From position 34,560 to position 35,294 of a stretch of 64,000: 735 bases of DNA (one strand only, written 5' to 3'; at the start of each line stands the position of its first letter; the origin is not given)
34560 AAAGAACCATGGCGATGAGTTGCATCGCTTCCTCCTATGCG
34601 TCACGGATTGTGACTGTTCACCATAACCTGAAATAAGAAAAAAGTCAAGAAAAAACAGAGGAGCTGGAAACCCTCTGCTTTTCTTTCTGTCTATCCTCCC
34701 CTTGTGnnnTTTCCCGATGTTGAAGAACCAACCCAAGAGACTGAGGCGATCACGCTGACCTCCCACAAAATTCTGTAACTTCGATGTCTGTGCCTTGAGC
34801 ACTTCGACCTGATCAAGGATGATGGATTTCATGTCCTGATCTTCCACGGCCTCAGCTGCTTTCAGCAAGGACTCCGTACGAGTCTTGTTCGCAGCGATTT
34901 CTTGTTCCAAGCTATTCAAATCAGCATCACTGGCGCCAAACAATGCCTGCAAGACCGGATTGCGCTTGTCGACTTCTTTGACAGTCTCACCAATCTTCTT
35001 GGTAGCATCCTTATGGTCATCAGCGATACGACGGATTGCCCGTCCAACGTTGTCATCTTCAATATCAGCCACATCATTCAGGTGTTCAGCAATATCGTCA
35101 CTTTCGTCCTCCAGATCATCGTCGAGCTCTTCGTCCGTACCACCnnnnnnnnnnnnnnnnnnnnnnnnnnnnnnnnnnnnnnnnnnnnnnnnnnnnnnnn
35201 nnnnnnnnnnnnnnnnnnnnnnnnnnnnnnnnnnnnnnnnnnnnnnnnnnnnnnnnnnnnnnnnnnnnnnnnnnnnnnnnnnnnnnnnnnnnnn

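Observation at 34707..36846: Membrane-anchored hyper-acidic coiled-coil protein, adjacent to a membrane DsbA-like oxidoreductase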

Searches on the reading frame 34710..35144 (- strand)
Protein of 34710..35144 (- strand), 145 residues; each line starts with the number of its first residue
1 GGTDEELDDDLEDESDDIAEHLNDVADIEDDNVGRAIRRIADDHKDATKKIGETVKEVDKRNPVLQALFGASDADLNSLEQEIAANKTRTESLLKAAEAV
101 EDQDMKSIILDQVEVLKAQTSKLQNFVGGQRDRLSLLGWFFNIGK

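Call 64: find_homologous_proteins(query=A4, max_evalue=0.00001)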
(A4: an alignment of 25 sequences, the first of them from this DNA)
Query A4 (25 sequences) (145 aa, profile of the alignment): 1024 proteins with E <= 0.00001 among 3221 candidates; the best 120 are listed.
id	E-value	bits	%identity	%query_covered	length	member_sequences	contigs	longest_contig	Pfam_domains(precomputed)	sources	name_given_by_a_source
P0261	4.3e-58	213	31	87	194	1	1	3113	-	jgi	jgi:hypothetical protein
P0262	1.9e-57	211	28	88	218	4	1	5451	-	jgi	-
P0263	4.4e-57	210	24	86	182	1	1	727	-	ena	-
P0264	5.3e-57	210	-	-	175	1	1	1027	-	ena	-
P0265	5.3e-57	210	-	-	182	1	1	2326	-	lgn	-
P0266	9.6e-57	209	24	85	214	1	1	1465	-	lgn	-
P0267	1.1e-56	209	28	88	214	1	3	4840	-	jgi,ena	-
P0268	1.4e-56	208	26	88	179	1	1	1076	-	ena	-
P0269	1.7e-56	208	30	86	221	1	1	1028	-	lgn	-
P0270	1.8e-56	208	25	97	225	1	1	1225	-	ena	-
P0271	2.3e-56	208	21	57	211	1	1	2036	-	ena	-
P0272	3.3e-56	207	28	88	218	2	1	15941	-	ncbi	-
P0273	3.7e-56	207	-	-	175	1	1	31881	-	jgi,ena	-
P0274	3.9e-56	207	28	86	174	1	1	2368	-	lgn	-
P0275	5.5e-56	207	-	-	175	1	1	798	-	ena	-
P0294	2.3e-55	205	23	90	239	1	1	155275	-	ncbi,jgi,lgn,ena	ncbi:MAG: hypothetical protein WC461_00755 [Candidatus Paceibacterota bacterium]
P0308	3.5e-55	204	28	85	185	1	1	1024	-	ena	-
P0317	6.3e-55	203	24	85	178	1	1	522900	-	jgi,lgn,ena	-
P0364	4.7e-54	200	27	88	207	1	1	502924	-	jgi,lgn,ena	-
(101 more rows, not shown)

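Call 65: search_solved_structures(query=A4, max_evalue=1)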
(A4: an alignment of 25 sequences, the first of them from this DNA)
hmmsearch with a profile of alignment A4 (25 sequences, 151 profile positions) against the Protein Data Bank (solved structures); distinct sequences matched with E-value up to 1: 59.
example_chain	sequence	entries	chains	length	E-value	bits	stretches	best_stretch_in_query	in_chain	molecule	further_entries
6l0o_A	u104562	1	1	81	0.026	17.6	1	13-67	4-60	DNA helicase MCM8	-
8p4y_A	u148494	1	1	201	0.038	17.1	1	80-130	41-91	Protein origami triangle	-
9r1n_A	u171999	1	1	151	0.048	16.7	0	7-64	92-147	sc-apCC-4-DPH-2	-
6wf0_B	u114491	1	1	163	0.07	16.2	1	56-106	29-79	Hemagglutinin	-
5apt_A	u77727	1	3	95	0.073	16.2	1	80-134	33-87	GENERAL CONTROL PROTEIN GCN4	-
6bkp_B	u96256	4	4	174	0.08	16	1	56-106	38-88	Hemagglutinin | Hemagglutinin HA2 chain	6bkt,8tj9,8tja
7u8l_B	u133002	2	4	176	0.085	15.9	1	56-106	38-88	Hemagglutinin HA2 subunit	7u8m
4o5i_B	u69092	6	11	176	0.085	15.9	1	56-106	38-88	Hemagglutinin HA2 chain | Hemagglutinin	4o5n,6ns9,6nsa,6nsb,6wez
9b7i_a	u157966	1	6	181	0.087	15.9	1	56-106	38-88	Hemagglutinin HA2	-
7u8j_B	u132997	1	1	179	0.087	15.9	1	56-106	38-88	Hemagglutinin HA2 subunit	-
8bhf_n1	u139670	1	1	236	0.096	15.8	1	78-137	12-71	CCR4-NOT transcription complex subunit 3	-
7wi7_A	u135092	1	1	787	0.1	15.7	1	6-64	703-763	DNA helicase MCM8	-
6qeq_A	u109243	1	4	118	0.11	15.6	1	77-136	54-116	PcfF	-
6aop_B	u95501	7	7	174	0.11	15.5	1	57-106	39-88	Hemagglutinin HA2 chain | Hemagglutinin HA2chain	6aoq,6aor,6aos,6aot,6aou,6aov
6nsc_B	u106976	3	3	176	0.11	15.5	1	57-106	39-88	Hemagglutinin HA2 chain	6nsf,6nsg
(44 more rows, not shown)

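Call 66: find_encoding_contigs(protein=P0294, flank=6000, max_places=1)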
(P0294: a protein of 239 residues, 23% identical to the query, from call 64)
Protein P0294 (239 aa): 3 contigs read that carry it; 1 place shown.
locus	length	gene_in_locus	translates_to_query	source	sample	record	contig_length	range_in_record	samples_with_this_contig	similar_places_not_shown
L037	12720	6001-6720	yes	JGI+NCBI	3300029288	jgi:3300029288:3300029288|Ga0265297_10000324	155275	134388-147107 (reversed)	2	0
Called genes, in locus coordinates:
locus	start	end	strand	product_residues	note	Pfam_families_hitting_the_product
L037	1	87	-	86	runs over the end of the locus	-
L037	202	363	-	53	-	-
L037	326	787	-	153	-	-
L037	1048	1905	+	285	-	PF01555:N6_N4_Mtase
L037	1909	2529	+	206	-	PF02976:MutH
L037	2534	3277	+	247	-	PF05066:HARE-HTH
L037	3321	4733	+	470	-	-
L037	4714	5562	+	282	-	PF02086:MethyltransfD12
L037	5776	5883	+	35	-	-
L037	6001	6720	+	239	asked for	-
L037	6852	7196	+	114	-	PF07883:Cupin_2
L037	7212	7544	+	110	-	-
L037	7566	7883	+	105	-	-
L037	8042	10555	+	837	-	PF04313:HSDR_N (faint), PF00270:DEAD (weak), PF04851:ResIII, PF18766:SWI2_SNF2, PF00271:Helicase_C (weak), PF13620:CarboxypepD_reg, PF13715:CarbopepD_reg_2, PF08463:EcoEI_R_C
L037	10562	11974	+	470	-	PF12161:HsdM_N, PF02384:N6_Mtase, PF01170:UPF0020 (weak), PF07669:Eco57I (weak)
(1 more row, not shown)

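Call 67: find_encoding_contigs(protein=P0317, flank=6000, max_places=1)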
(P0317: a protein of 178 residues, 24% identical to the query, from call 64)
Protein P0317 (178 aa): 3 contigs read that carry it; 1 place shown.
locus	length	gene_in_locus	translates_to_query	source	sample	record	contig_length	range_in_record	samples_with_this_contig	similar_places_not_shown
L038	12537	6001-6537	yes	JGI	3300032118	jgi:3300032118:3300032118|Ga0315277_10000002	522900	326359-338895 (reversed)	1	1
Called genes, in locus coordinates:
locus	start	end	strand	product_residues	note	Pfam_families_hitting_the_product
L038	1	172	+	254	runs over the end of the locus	PF00413:Peptidase_M10 (weak)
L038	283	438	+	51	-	-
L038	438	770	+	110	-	-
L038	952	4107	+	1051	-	PF13948:DUF4215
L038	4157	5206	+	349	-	-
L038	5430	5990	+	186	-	-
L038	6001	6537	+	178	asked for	-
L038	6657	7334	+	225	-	PF01797:Y1_Tnp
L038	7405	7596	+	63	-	-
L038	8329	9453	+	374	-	-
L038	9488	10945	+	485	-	-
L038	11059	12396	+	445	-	PF00092:VWA, PF13519:VWA_2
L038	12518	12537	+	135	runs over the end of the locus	-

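Call 68: find_encoding_contigs(protein=P0364, flank=6000, max_places=1)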
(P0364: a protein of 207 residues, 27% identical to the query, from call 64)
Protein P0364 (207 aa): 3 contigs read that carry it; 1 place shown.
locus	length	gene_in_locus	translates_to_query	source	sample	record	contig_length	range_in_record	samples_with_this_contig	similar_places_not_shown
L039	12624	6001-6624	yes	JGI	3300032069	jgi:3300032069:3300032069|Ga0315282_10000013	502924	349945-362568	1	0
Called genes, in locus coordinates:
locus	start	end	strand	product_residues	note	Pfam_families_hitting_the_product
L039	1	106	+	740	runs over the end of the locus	PF00403:HMA, PF00122:E1-E2_ATPase, PF00702:Hydrolase, PF08282:Hydrolase_3 (weak)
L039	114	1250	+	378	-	-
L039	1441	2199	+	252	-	PF00106:adh_short, PF08659:KR, PF23441:SDR (weak), PF13561:adh_short_C2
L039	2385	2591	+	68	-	PF08984:DUF1858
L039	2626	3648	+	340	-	-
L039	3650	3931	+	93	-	PF00462:Glutaredoxin, PF13417:GST_N_3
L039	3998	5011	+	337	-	PF00044:Gp_dh_N, PF02800:Gp_dh_C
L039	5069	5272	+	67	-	PF18929:DUF5678 (weak)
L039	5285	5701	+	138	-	PF13650:Asp_protease_2, PF13975:gag-asp_proteas (weak)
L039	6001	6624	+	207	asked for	-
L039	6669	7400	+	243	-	PF00413:Peptidase_M10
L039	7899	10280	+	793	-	PF07495:Y_Y_Y (faint), PF24421:Ig_J (faint), PF22904:NOMO1-like_2nd (faint), PF24514:SpaA_4 (weak), PF17210:SdrD_B, PF13620:CarboxypepD_reg (weak), PF17802:SpaA (weak)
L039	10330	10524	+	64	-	-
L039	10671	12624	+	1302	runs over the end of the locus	PF24517:CBM96, PF19403:SpaA_2, PF16656:Pur_ac_phosph_N (weak)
